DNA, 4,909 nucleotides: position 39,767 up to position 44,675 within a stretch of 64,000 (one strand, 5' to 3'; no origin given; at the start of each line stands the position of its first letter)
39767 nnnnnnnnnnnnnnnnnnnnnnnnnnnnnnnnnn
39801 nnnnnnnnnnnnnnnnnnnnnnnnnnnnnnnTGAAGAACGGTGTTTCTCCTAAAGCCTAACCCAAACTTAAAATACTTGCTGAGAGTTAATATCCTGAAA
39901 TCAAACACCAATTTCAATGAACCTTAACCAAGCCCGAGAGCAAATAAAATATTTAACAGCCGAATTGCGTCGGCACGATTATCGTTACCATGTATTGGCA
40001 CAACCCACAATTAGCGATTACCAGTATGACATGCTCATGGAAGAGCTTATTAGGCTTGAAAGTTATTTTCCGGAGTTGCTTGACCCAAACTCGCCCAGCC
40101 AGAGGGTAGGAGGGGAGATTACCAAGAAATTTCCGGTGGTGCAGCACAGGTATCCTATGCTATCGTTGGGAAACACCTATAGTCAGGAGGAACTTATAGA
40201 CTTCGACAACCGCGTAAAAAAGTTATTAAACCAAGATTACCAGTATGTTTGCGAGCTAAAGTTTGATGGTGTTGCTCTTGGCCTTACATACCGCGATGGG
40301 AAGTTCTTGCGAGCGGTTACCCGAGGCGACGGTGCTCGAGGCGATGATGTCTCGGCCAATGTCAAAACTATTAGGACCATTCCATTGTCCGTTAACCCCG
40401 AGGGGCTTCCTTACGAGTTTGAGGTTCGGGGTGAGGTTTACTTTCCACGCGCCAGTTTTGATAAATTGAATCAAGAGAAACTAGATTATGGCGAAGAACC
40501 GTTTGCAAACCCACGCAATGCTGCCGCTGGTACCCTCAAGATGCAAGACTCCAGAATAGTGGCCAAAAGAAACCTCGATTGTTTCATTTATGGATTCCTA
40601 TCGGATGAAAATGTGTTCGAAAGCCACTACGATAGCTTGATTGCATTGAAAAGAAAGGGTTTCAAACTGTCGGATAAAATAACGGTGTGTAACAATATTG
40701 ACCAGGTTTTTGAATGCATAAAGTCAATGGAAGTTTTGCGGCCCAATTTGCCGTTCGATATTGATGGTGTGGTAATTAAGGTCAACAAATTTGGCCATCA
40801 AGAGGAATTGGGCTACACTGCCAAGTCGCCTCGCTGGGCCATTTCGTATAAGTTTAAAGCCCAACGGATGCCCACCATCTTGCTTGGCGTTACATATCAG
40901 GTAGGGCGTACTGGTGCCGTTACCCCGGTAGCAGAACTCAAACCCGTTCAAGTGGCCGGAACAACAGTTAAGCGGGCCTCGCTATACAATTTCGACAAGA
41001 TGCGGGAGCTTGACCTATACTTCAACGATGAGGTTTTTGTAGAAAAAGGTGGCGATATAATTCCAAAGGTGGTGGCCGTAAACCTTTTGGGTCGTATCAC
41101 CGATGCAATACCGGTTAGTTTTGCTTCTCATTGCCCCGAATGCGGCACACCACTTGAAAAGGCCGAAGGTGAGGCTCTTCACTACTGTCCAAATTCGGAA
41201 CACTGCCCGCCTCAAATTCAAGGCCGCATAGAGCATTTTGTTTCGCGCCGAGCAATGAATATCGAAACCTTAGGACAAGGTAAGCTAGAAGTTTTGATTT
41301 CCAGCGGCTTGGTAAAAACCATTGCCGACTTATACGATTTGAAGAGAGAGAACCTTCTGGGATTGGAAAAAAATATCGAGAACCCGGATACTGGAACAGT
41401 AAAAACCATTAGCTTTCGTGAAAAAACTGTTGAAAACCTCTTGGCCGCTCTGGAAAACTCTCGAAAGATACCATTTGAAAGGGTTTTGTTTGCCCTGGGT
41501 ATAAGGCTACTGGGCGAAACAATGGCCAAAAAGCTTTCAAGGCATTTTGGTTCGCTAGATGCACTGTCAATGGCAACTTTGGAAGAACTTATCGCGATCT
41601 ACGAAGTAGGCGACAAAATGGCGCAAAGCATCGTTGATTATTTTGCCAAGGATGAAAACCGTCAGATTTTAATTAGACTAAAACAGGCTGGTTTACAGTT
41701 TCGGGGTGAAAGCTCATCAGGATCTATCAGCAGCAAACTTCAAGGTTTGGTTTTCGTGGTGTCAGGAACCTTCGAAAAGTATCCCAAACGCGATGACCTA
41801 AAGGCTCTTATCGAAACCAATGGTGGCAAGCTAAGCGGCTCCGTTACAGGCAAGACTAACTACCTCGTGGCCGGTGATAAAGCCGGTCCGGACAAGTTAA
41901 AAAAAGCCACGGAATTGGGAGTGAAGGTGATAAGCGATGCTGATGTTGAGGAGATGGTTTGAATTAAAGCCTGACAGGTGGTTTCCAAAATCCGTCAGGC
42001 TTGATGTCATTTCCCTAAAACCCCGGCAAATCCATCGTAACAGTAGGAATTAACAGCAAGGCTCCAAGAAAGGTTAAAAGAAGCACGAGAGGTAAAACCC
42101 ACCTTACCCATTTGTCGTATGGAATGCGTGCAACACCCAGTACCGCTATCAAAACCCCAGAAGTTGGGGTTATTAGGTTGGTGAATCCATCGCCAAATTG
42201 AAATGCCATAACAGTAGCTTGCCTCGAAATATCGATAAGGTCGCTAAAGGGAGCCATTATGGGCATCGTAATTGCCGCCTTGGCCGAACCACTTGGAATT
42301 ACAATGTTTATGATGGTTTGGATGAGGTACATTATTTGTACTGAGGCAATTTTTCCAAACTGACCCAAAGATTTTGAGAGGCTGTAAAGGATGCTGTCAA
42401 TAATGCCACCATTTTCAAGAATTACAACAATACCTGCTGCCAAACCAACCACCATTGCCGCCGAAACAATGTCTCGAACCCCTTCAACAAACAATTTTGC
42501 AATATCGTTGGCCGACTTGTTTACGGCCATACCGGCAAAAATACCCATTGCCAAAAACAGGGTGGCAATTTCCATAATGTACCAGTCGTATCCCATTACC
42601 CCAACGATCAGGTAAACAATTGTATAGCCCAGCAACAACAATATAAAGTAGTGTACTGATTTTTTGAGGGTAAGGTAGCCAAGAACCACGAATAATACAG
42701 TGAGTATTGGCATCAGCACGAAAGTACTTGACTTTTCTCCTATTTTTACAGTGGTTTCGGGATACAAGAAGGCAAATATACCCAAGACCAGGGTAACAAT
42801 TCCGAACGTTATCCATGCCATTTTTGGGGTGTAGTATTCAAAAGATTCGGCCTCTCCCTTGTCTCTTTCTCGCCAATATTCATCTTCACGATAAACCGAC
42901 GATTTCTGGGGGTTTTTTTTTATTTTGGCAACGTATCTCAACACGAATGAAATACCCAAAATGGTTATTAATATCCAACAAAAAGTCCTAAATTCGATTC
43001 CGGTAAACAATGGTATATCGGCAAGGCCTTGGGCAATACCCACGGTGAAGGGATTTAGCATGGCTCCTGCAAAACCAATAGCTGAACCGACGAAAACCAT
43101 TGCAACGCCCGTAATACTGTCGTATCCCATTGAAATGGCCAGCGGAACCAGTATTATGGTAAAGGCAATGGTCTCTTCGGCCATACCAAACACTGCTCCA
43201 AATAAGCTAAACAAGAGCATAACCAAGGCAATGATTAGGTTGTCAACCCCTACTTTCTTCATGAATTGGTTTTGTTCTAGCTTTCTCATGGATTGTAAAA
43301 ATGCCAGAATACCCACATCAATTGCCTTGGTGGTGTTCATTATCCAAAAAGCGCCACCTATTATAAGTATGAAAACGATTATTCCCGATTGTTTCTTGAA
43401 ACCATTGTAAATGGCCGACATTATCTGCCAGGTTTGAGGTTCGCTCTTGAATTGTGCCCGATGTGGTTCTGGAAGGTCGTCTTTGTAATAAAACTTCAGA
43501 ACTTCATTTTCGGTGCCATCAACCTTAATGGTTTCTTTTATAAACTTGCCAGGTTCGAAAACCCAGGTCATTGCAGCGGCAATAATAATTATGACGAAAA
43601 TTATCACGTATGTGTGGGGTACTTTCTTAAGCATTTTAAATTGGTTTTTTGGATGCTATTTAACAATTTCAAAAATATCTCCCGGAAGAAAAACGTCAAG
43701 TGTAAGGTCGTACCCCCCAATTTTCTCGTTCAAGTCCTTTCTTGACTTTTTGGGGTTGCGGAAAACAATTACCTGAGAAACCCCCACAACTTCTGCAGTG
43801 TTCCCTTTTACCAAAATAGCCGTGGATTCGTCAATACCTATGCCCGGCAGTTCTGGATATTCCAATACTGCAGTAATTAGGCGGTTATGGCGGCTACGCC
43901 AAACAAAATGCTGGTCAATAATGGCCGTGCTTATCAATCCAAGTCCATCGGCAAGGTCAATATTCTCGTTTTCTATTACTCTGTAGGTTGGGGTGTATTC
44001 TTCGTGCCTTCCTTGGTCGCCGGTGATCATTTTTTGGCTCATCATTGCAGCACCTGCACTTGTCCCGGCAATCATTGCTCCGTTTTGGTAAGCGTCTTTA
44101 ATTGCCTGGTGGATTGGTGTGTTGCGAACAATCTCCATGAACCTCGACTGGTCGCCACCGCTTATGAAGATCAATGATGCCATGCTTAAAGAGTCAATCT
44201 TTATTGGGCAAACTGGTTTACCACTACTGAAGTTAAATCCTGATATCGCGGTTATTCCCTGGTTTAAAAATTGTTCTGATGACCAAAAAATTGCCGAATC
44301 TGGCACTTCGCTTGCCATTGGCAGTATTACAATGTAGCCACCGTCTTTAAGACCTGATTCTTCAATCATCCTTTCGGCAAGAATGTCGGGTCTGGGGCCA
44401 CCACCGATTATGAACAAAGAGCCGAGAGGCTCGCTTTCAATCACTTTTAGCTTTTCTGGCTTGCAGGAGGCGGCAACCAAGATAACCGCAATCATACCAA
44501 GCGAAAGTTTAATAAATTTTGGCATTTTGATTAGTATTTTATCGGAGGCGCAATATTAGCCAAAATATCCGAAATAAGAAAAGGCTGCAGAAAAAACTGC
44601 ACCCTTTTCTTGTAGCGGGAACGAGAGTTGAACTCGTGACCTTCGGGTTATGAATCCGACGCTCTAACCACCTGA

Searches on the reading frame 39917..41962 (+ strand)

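Call 43: search_protein_families(library=pfam, proteins=[window:39917-41962:+], max_evalue=0.0001)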
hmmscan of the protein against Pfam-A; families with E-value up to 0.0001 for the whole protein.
window:39917-41962:+ (681 aa): 8 families
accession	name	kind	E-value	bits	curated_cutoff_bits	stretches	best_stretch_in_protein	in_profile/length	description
PF01653.23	DNA_ligase_aden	-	9.6e-92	307.5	27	1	70-316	2-253/253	NAD-dependent DNA ligase adenylation domain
PF03120.22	DNA_ligase_OB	-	5e-29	100.4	32.9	1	320-389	2-71/79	NAD-dependent DNA ligase OB-fold domain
PF12826.13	HHH_2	-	2.4e-24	85.7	27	1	522-585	1-64/64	Helix-hairpin-helix motif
PF00533.33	BRCT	-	3.1e-13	50.2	21.3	1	605-676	3-73/78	BRCA1 C Terminus (BRCT) domain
PF03119.21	DNA_ligase_ZBD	-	9.2e-11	41.9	25.8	1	405-431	1-26/27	NAD-dependent DNA ligase C4 zinc finger domain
PF12738.14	PTCB-BRCT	-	6e-07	29.8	22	1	615-673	5-60/63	twin BRCT domain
PF14520.12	HHH_5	-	1.6e-06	28.9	27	1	527-574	5-53/57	Helix-hairpin-helix domain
PF22745.1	Nlig-Ia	-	2.7e-05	25.1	27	1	7-57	3-53/92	DNA ligase-like, N-terminal NAD+-binding domain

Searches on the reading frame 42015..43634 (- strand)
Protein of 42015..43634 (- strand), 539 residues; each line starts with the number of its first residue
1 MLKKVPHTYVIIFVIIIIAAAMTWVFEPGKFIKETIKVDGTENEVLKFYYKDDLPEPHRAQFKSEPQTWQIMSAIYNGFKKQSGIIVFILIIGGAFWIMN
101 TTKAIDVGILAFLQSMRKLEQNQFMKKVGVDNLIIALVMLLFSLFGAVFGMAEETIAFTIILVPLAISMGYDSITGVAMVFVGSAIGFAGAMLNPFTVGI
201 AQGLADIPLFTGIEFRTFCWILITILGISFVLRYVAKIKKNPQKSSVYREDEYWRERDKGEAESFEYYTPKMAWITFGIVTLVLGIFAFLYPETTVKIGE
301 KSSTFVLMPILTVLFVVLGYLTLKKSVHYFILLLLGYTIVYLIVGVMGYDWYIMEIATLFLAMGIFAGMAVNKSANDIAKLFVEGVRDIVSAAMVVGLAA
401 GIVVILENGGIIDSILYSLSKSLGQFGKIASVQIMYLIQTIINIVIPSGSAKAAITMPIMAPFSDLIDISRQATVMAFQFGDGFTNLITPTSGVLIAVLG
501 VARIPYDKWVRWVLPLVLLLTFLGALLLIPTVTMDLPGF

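Call 43: search_protein_families(library=pfam, proteins=[window:42015-43634:-], max_evalue=0.0001)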
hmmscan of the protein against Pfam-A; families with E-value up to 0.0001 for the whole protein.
window:42015-43634:- (539 aa): 4 families
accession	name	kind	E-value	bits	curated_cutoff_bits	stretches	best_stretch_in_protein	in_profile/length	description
PF03606.21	DcuC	-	5.3e-104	348.8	23.1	2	327-529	248-457/461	C4-dicarboxylate anaerobic carrier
PF03806.19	ABG_transport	-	2.4e-10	39.8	27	1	355-536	302-492/502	AbgT putative transporter family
PF03553.21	Na_H_antiporter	-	1.3e-06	28.4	23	1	271-494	47-263/303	Na+/H+ antiporter family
PF02667.20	SCFA_trans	-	2.8e-05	23.8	27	1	332-502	258-424/453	Short chain fatty acid transporter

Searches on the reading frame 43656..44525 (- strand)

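Call 43: search_protein_families(library=pfam, proteins=[window:43656-44525:-], max_evalue=0.0001)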
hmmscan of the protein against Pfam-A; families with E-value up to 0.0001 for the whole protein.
window:43656-44525:- (289 aa): 1 family
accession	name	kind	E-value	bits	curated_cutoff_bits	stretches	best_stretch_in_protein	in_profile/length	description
PF03575.23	Peptidase_S51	-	2.5e-21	76.7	23.9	1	62-246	30-205/206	Peptidase family S51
